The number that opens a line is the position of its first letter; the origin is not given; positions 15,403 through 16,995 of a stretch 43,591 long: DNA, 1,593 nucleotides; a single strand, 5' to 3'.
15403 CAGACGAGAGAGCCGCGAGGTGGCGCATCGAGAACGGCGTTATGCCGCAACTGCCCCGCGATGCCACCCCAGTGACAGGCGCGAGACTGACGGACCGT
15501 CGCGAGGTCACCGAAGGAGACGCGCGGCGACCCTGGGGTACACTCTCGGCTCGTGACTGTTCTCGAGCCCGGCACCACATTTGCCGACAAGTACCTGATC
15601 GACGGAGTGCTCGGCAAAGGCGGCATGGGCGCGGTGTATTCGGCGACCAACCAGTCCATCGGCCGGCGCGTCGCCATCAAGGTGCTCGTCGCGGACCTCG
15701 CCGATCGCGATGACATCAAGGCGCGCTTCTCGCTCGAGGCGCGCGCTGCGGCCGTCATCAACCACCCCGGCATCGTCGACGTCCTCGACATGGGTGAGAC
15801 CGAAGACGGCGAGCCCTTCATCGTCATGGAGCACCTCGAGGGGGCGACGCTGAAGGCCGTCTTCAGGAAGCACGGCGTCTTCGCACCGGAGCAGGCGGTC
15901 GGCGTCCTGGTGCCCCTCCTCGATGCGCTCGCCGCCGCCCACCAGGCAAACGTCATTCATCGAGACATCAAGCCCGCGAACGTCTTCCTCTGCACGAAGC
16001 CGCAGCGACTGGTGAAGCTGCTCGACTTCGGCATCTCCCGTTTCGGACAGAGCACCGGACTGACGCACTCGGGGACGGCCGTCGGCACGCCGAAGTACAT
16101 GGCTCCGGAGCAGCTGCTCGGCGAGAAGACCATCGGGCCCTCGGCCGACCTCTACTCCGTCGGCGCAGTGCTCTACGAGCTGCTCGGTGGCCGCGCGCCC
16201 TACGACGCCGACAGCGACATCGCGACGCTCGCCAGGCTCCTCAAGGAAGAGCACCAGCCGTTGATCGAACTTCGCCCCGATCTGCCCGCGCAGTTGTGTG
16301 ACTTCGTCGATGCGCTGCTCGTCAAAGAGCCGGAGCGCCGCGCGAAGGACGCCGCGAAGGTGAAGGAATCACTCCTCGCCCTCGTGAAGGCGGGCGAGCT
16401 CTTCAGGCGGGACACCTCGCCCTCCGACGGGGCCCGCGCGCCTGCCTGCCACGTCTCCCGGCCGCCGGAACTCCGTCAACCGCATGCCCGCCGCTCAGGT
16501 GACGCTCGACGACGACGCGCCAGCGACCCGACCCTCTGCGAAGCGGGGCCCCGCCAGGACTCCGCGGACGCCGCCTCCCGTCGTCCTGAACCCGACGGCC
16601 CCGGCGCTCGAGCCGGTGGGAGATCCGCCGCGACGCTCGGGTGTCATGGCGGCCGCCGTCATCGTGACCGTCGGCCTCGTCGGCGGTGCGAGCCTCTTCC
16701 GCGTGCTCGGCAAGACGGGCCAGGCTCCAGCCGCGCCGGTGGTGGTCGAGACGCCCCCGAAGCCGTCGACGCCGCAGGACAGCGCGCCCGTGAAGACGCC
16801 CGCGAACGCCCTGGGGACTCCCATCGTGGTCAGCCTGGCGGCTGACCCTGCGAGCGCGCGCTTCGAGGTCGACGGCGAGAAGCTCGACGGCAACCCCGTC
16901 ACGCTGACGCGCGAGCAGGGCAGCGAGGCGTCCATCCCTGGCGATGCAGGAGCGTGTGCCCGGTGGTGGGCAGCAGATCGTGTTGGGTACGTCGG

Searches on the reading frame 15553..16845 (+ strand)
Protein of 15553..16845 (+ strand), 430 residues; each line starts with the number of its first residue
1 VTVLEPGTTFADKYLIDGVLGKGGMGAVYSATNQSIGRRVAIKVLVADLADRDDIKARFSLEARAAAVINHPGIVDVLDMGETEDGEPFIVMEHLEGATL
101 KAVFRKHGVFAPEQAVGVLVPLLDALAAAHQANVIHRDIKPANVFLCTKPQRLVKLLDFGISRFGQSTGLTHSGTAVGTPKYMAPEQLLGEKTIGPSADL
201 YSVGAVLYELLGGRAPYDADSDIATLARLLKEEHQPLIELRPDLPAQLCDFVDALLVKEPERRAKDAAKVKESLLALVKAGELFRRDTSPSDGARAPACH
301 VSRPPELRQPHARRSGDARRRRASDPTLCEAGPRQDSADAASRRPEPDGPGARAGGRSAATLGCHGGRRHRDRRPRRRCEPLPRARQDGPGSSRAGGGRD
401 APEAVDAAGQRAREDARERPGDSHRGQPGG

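Call 62: search_protein_families(library=pfam, proteins=[window:15553-16845:+], max_evalue=0.001)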
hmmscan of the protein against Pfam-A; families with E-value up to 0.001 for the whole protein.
window:15553-16845:+ (430 aa): 2 families
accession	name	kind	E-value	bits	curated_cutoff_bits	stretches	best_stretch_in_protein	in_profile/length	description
PF00069.31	Pkinase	-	3.4e-48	164.8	31.7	1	17-265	4-253/263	Protein kinase domain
PF07714.23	PK_Tyr_Ser-Thr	-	2.2e-26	93.2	23.1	1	19-265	6-250/258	Protein tyrosine and serine/threonine kinase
